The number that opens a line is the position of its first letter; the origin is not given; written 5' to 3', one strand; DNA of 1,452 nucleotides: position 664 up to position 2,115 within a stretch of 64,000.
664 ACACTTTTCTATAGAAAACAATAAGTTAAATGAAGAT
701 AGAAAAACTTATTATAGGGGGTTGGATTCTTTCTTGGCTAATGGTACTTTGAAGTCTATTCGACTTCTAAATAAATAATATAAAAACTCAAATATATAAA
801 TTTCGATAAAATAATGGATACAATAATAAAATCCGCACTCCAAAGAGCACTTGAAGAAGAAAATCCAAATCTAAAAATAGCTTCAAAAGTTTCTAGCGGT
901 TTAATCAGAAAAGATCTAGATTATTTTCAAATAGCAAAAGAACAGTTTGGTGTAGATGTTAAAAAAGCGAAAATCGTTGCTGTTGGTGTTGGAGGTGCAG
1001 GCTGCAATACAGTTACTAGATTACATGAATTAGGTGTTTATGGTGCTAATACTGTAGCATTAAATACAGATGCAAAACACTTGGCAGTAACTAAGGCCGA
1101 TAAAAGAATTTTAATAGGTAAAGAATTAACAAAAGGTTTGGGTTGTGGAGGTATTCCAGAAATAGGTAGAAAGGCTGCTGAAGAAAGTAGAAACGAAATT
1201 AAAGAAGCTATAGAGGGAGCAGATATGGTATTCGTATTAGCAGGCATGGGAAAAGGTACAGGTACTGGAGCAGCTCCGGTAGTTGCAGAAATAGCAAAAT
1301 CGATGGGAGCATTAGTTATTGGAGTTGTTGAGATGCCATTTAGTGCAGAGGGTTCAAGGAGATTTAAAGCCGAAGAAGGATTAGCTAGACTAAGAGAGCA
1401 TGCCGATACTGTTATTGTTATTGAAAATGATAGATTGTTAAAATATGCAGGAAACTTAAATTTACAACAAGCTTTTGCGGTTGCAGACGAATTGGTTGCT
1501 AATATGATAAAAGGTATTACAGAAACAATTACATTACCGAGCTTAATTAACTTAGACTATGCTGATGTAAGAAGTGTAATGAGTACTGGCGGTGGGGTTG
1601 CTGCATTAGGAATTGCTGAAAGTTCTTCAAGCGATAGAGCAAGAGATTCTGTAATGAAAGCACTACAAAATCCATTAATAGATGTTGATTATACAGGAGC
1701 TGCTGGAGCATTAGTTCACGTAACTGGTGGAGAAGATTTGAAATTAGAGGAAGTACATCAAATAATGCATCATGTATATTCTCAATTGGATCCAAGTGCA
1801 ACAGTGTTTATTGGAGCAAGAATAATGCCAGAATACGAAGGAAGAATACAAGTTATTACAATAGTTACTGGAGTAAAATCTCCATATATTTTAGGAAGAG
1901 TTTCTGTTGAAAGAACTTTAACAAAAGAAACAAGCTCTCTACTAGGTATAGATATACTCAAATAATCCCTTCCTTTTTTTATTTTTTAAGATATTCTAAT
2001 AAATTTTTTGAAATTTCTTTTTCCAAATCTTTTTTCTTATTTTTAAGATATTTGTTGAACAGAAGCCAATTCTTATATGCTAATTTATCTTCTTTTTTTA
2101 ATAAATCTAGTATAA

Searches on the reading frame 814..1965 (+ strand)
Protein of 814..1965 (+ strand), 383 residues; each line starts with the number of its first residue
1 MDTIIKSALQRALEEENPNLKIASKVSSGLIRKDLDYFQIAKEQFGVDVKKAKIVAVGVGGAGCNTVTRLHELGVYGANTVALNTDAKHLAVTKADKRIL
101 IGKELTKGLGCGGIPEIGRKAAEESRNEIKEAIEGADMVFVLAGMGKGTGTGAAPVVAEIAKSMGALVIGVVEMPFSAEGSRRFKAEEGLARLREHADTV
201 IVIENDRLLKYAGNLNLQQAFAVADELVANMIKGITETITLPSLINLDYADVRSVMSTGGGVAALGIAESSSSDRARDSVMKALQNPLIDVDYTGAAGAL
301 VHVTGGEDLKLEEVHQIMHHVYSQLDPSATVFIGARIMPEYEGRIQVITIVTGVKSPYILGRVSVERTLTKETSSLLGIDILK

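Call 73: search_protein_families(library=pfam, proteins=[window:814-1965:+], max_evalue=0.001)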
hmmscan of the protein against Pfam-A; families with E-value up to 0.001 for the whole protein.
window:814-1965:+ (383 aa): 2 families
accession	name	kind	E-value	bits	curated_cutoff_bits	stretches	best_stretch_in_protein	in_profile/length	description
PF00091.31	Tubulin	-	6.6e-47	160.7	33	1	53-211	1-188/190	Tubulin/FtsZ family, GTPase domain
PF12327.13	FtsZ_C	-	1.8e-29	102.3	27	1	261-355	1-95/95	FtsZ family, C-terminal domain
